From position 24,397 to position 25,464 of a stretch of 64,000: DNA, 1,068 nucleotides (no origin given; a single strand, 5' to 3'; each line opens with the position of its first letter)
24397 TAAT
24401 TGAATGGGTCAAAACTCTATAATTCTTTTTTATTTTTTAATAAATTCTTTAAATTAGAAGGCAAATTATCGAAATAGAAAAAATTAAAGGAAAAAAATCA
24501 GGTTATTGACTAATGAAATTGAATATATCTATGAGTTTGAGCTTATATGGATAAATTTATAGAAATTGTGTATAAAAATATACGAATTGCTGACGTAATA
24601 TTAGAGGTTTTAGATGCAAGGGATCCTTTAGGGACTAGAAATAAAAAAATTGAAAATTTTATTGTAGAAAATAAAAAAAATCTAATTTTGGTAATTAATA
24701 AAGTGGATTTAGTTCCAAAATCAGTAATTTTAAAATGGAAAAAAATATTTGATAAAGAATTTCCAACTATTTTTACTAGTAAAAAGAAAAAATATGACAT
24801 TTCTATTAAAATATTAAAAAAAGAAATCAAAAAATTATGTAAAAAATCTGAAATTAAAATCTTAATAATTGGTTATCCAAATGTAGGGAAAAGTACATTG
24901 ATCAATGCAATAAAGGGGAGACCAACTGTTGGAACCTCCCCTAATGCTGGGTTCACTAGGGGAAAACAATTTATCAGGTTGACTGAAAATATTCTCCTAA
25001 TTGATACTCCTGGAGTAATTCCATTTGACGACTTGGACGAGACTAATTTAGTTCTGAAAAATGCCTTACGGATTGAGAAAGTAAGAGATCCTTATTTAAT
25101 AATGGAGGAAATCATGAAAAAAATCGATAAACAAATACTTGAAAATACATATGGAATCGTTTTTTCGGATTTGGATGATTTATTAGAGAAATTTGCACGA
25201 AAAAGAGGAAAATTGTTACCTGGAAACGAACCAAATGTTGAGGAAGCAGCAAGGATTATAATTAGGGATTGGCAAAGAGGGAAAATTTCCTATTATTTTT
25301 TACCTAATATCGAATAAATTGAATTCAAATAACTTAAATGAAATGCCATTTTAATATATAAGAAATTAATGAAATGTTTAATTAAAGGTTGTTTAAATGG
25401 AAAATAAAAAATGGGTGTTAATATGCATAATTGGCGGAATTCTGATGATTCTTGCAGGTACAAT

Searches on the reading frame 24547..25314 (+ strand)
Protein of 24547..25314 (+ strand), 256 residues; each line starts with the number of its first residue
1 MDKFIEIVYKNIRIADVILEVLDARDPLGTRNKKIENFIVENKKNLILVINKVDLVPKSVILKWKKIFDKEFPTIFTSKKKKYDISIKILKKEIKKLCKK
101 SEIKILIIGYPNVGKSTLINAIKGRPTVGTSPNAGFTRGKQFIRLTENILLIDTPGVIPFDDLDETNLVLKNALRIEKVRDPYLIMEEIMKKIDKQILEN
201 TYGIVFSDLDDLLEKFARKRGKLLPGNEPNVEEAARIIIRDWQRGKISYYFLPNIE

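Call 14: search_protein_families(library=pfam, proteins=[window:24547-25314:+], max_evalue=0.001)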
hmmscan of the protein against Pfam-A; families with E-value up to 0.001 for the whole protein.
window:24547-25314:+ (256 aa): 6 families
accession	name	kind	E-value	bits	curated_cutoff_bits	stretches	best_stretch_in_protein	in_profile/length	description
PF01926.29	MMR_HSR1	-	2.6e-21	76.3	21.9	1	104-199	1-98/113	50S ribosome-binding GTPase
PF03193.22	RsgA_GTPase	-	9.4e-11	42.3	30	1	38-159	45-170/174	RsgA GTPase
PF02421.24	FeoB_N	-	9.1e-10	38.7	27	1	104-177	2-77/156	Ferrous iron transport protein B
PF00009.33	GTP_EFTU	-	4.7e-07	30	26.5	1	3-69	81-147/188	Elongation factor Tu GTP binding domain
PF00350.29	Dynamin_N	-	4.8e-06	27.1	27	0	105-133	1-29/168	Dynamin family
PF00025.27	Arf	-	9.5e-05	22.4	22.3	1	93-137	4-49/174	ADP-ribosylation factor family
